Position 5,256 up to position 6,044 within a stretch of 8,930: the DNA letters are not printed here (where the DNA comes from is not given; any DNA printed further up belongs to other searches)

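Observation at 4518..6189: Tandem duplication of a two-gene module (helical protein + winged-helix-like protein) of unrecognised family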

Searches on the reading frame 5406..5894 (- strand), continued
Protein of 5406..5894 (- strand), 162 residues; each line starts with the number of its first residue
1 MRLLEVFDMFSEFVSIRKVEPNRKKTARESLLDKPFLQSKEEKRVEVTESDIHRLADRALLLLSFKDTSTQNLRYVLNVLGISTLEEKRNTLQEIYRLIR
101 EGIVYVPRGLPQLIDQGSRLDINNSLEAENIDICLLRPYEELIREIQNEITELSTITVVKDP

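Call 48: search_protein_families(library=pfam, proteins=[L026:5362-6186:+, L022:9447-9788:+, L026:10433-11212:+, L022:11270-12550:-, L022:12684-14321:+, L024:4719-5969:+, L019:3145-3843:+, L019:1941-2480:+, L019:746-1093:-, L027:5385-6359:-], max_evalue=0.01)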
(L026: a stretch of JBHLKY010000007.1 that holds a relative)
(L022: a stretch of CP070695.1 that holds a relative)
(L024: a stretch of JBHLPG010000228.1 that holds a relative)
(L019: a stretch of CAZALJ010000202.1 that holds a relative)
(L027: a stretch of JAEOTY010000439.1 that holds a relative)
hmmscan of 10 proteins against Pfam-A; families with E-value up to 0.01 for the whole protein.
L026:5362-6186:+ (274 aa): 10 families
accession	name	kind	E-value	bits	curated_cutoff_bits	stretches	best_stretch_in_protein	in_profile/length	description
PF08241.18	Methyltransf_11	-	2e-19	70.4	21.2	1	40-136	1-95/95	Methyltransferase domain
PF13649.12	Methyltransf_25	-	7.8e-16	59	27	1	39-132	1-97/97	Methyltransferase domain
PF01209.24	Ubie_methyltran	-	2.5e-15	56.9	20.1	1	32-138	44-153/233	ubiE/COQ5 methyltransferase family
PF13847.12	Methyltransf_31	-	2.3e-14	53.7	27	1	35-146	3-119/145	Methyltransferase domain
PF13489.12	Methyltransf_23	-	5.7e-13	49.4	27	1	33-185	20-156/164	Methyltransferase domain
PF08242.18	Methyltransf_12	-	1.9e-09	38.6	30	1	40-134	1-98/98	Methyltransferase domain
PF20922.3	Anamorsin_N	-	3.2e-05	24.1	27.1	1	98-147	48-98/163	Anamorsin, N-terminal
PF03141.22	Methyltransf_29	-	0.0003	20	23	1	89-142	169-223/506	Putative S-adenosyl-L-methionine-dependent methyltransferase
PF01728.25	FtsJ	-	0.0042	17.5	24.1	0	26-107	11-97/181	FtsJ-like methyltransferase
PF08003.17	Methyltransf_9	-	0.0098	15.3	23.8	0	28-147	108-228/315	Protein of unknown function (DUF1698)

L022:9447-9788:+ (113 aa): 0 families

L026:10433-11212:+ (259 aa): 2 families
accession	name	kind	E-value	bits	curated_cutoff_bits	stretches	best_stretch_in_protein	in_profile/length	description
PF00881.29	Nitroreductase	-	1.7e-22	80.8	23.5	1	65-254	1-167/167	Nitroreductase family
PF14512.11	TM1586_NiRdase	-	0.0014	18.8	27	0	61-82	2-23/215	Putative TM nitroreductase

L022:11270-12550:- (426 aa): 1 family
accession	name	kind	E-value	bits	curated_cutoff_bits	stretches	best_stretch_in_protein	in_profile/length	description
PF00144.29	Beta-lactamase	-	1.3e-26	94.1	27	1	85-349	19-311/329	Beta-lactamase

L022:12684-14321:+ (545 aa): 2 families
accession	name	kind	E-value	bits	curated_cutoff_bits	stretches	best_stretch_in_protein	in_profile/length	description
PF07969.17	Amidohydro_3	-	3.7e-17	63.4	29.7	1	96-520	63-471/472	Amidohydrolase family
PF01979.26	Amidohydro_1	-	2.8e-11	43.7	25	1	229-520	103-345/345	Amidohydrolase family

L024:4719-5969:+ (416 aa): 1 family
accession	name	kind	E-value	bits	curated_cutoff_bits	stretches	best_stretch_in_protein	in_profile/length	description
PF02615.19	Ldh_2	-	3.4e-45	155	38.8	1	34-386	3-332/333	Malate/L-lactate dehydrogenase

L019:3145-3843:+ (232 aa): 2 families
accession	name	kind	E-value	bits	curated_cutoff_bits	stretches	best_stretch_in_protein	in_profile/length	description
PF03703.20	bPH_2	-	2.8e-14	53.6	22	1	98-176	2-76/78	Bacterial PH domain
PF24649.1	DUF7642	-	0.00022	21.6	27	1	117-184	31-97/100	Domain of unknown function (DUF7642)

L019:1941-2480:+ (179 aa): 1 family
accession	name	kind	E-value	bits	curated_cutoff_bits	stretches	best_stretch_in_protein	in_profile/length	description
PF00196.25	GerE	-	0.0033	17.4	23.5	1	21-47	2-28/57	Bacterial regulatory proteins, luxR family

L019:746-1093:- (115 aa): 8 families
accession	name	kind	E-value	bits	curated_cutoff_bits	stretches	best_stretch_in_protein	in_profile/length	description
PF13412.12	HTH_24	-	6.5e-05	22.9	21.9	1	51-95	3-47/48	Winged helix-turn-helix DNA-binding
PF01978.25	TrmB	-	0.00017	21.8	25.6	1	62-111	19-62/68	Sugar-specific transcriptional regulator TrmB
PF03551.20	PadR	-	0.00039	20.8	27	1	76-112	28-63/75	Transcriptional regulator PadR-like family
PF00392.27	GntR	-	0.001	19.1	27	1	48-98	5-57/64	Bacterial regulatory proteins, gntR family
PF22168.2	DIP2311-like_C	-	0.002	18.8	27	1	51-108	5-62/63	Transcriptional regulator DIP2311-like, C-terminal domain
PF09339.16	HTH_IclR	-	0.0035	17.5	22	1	56-96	8-49/52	IclR helix-turn-helix domain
PF01022.26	HTH_5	-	0.0051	17.1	22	0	62-95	12-45/47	Bacterial regulatory protein, arsR family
PF13551.12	HTH_29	-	0.0053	17.3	28.1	1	57-112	5-58/64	Winged helix-turn helix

L027:5385-6359:- (324 aa): 13 families
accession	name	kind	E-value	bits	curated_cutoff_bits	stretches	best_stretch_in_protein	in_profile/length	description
PF00005.33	ABC_tran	-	1e-35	123.8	25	1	26-174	1-136/137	ABC transporter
PF13304.12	AAA_21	-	3.5e-08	34.3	27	1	40-104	3-70/304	AAA domain, putative AbiEii toxin, Type IV TA system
PF25199.1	nSTAND_NTPase5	-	0.00011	22.5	34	1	30-83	35-91/145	Novel STAND NTPase 5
PF13555.12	AAA_29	-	0.00056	20.1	27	1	28-53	14-39/61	P-loop containing region of AAA domain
PF02463.25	SMC_N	-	0.00079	19.4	40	1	37-218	25-210/220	RecF/RecN/SMC N terminal domain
PF13175.12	AAA_15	-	0.00081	19.5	32.1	1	26-81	14-72/374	AAA ATPase domain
PF13240.11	Zn_Ribbon_1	-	0.0013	18.9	25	1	303-323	2-22/23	zinc-ribbon domain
PF13191.12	AAA_16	-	0.0015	19.5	32.6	1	35-57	23-45/167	AAA ATPase domain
PF13401.12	AAA_22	-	0.0016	19.2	27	1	38-60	7-29/130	AAA domain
PF13238.12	AAA_18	-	0.0022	18.9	29.4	0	39-60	1-22/128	AAA domain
PF02456.21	Adeno_IVa2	-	0.0063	15.8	21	1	30-85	80-138/370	Adenovirus IVa2 protein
PF24389.1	ORC-CDC6-like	-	0.008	15.4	27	0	38-56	34-52/571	ORC-CDC6-like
PF13476.12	AAA_23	-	0.0082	17.2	27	0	38-56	21-39/201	AAA domain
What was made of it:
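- Solo WH genes sit among unrelated metabolic genes (call 48).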

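Call 80: search_protein_families(library=ncbifam, proteins=[L002:6046-6849:-, L006:6899-7726:-], max_evalue=0.00001)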
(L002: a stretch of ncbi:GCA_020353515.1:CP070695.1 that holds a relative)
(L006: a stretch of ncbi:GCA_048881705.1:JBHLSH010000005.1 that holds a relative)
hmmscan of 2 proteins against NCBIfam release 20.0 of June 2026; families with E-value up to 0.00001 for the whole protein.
L002:6046-6849:- (267 aa): 10 families
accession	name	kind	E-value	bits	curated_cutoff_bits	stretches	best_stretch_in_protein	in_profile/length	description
NF041136.1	MrpORP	equivalog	3.5e-91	306.2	450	1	16-262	1-244/365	iron-sulfur cluster carrier protein MrpORP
NF008669.0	PRK11670.1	equivalog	9.3e-69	232.1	348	1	13-245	100-328/369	iron-sulfur cluster carrier protein ApbC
TIGR01969.1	minD_arch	subfamily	8.2e-19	67.8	201.75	1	22-245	2-209/251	cell division ATPase MinD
TIGR01968.1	minD_bact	equivalog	7.5e-11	41.9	212.9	1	22-73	3-53/261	septum site-determining protein MinD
NF041546.1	ParA_partition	equivalog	1.1e-08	34.9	180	1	23-59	2-37/203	ParA family partition ATPase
TIGR03018.1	pepcterm_TyrKin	hypoth_equivalog_domain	7.9e-08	31.9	230.65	1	14-74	29-89/207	XrtA-associated tyrosine autokinase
NF008079.0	PRK10818.1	equivalog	5e-07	29.3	508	1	21-178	3-157/270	septum site-determining protein MinD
NF053621.1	ATPseBagBMYCTU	equivalog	3.2e-06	26.4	521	1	11-51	2-42/371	ATPase BagB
NF053622.1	ATPseBagAMYCTU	equivalog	5.9e-06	25.9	400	0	20-47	6-33/325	ATPase BagA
NF047398.1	AAA_KGGVGR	domain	6.4e-06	26.6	90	0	23-74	5-55/190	KGGVGR-motif variant AAA ATPase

L006:6899-7726:- (275 aa): 9 families
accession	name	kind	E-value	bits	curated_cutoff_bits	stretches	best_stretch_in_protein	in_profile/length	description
NF041136.1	MrpORP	equivalog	7.2e-89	298.6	450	1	19-257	2-229/365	iron-sulfur cluster carrier protein MrpORP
NF008669.0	PRK11670.1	equivalog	6e-66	222.8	348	1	20-253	105-326/369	iron-sulfur cluster carrier protein ApbC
TIGR01969.1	minD_arch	subfamily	4e-18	65.5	201.75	1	24-209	2-173/251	cell division ATPase MinD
TIGR01968.1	minD_bact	equivalog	4e-11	42.8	212.9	1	24-84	3-61/261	septum site-determining protein MinD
TIGR03018.1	pepcterm_TyrKin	hypoth_equivalog_domain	3e-09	36.5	230.65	1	15-78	28-90/207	XrtA-associated tyrosine autokinase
NF041546.1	ParA_partition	equivalog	5.1e-09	36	180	1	25-62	2-37/203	ParA family partition ATPase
NF008079.0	PRK10818.1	equivalog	2.9e-08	33.3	508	1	23-186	3-155/270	septum site-determining protein MinD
NF047398.1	AAA_KGGVGR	domain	4.9e-08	33.5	90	1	25-78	5-56/190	KGGVGR-motif variant AAA ATPase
TIGR03499.1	FlhF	equivalog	8.2e-06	26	174.15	0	17-62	191-237/286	flagellar biosynthesis GTPase FlhF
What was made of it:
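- On AspA-ParB-ParA archaeal segregation system: The neighbouring ATPase is Mrp/NBP35/ApbC (NCBIfam MrpORP 3.5e-91, ApbC 9e-69; ParA_partition only 1e-8 over the P-loop) (call 80).
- Closest known: Archaeal WH proteins with a C-terminal coiled-coil helix: Sso10a. Different: No ParB or ParA partners: the neighbouring ATPase is Mrp/NBP35 (call 80).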

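Call 82: search_dna_similar(query=L002:6046-6849:-, collection=plasmids, mode=protein, max_rows=5)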
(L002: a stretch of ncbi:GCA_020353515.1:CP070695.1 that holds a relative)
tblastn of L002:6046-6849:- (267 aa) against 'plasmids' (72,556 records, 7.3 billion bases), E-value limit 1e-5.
Records with a match: 367; places in all: 379; records where one place covers at least 80% of the query: 48.
Best place of each record, by identity: <60% 367.
By first word of the organism name: Escherichia 190; Pseudosulfitobacter 47; Sulfitobacter 14; Shigella 6; Acinetobacter 5; Sinorhizobium 5; Klebsiella 5; Salmonella 5; Haloferax 4; Polaromonas 3; and 59 more.
By predicted mobility (MOB-suite, as given by PLSDB): non-mobilizable 351; mobilizable 13; conjugative 3.
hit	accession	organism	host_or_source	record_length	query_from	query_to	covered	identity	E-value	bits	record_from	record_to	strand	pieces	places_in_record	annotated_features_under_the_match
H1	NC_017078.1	Selenomonas ruminantium subsp. lactilytica TAM6421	-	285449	41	264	84%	42.5%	3e-50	184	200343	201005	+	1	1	Mrp/NBP35 family ATP-binding protein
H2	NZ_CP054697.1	Nostoc edaphicum CCNP1411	-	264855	38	262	84%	42.1%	1e-44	167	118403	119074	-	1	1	Mrp/NBP35 family ATP-binding protein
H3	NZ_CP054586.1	Halorubrum sp. CBA1229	solar salt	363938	38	267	86%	40.9%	1e-49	182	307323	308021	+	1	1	Mrp/NBP35 family ATP-binding protein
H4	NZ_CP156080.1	Defluviimonas sp. SAOS-178_SWC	Sediment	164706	40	244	77%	45.9%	3e-44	166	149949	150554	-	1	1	P-loop NTPase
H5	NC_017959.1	Tistrella mobilis KA081020-065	-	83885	38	243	77%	45.6%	2e-47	175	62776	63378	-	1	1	Mrp/NBP35 family ATP-binding protein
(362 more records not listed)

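Call 86: search_protein_families(library=pfam, alignment_id=A1, max_evalue=0.1)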
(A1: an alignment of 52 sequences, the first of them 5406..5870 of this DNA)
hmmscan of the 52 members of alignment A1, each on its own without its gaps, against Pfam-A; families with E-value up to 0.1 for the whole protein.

A. member 1, window:5406-5870:- (154 aa): 0 families

B. families by the number of members that match (of 52 scanned): 13 families
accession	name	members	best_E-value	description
PF04998.22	RNA_pol_Rpb1_5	5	0.011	RNA polymerase Rpb1, domain 5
PF04102.17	SlyX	3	0.013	SlyX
PF09059.15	TyeA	2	0.0032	TyeA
PF04456.17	DUF503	2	0.028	Protein of unknown function (DUF503)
PF01209.24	Ubie_methyltran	2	0.043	ubiE/COQ5 methyltransferase family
PF00079.25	Serpin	1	0.019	Serpin (serine protease inhibitor)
PF05729.18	NACHT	1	0.021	NACHT domain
PF17016.10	DUF5095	1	0.022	Domain of unknown function (DUF5095)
PF19852.4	DUF6327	1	0.029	Family of unknown function (DUF6327)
PF02190.22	LON_substr_bdg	1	0.051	ATP-dependent protease La (LON) substrate-binding domain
PF04308.18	RNaseH_like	1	0.057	Ribonuclease H-like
PF04394.19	DUF536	1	0.076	Protein of unknown function, DUF536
PF23576.2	SEN1_barrel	1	0.09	Helicase SEN1 beta-barrel domain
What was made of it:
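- On MarR family (Pfam MarR/MarR_2, HTH clan): 0 of 52 family members hit any HTH-clan model at E<=0.1 (call 86).
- On PadR family: No PadR hit in 52 members (call 86).
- On PCI-domain proteins / ScpB (kite): No Pfam hits (call 86).
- Closest known: ESCRT-II / PCI / ScpB protein-binding winged helices. Different: No profile hits (call 86).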

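Call 96: search_solved_structures(query=L026:13170-13472:-, max_evalue=1)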
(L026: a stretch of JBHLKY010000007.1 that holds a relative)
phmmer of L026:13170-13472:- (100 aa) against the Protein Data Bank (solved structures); distinct sequences matched with E-value up to 1: 17.
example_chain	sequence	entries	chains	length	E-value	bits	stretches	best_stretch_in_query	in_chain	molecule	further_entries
1ri7_A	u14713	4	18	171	4.5e-05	26.8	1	32-82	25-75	Putative transcriptional regulator | Putative HTH-type transcriptional regulator PH1519 | Uncharacterized HTH-type transcriptional regulator PH1519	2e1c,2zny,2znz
2cyy_A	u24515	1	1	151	4.8e-05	26.7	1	32-82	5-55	Putative HTH-type transcriptional regulator PH1519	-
4pcq_A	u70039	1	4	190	0.00027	24.3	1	23-84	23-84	Possible transcriptional regulatory protein (Probably Lrp/AsnC-family)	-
2d1h_A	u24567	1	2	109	0.0025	21.2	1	38-96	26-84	109aa long hypothetical transcriptional regulator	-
2l4a_A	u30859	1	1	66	0.0074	19.7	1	26-82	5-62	Leucine responsive regulatory protein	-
3l7w_A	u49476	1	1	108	0.0098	19.3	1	54-96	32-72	Putative uncharacterized protein SMU.1704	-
9fhl_c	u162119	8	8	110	0.028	17.8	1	10-86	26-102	Small ribosomal subunit protein eS25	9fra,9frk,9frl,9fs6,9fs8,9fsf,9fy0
2gqq_A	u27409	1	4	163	0.059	16.8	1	26-82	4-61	Leucine-responsive regulatory protein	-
1xma_A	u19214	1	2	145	0.064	16.7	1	59-96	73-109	Predicted transcriptional regulator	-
2a61_A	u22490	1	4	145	0.11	15.9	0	38-82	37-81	transcriptional regulator Tm0710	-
2qz8_A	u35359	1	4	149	0.25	14.8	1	32-83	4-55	Probable transcriptional regulatory protein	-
7fby_A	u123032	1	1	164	0.26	14.8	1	28-81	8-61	Transcriptional regulatory protein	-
6j0e_A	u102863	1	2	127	0.31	14.5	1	46-96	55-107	Arsenic responsive repressor ArsR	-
9w4v_A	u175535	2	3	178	0.33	14.4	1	28-81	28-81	Uncharacterized HTH-type transcriptional regulator PH0140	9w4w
2w25_A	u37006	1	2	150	0.89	13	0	32-83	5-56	PROBABLE TRANSCRIPTIONAL REGULATORY PROTEIN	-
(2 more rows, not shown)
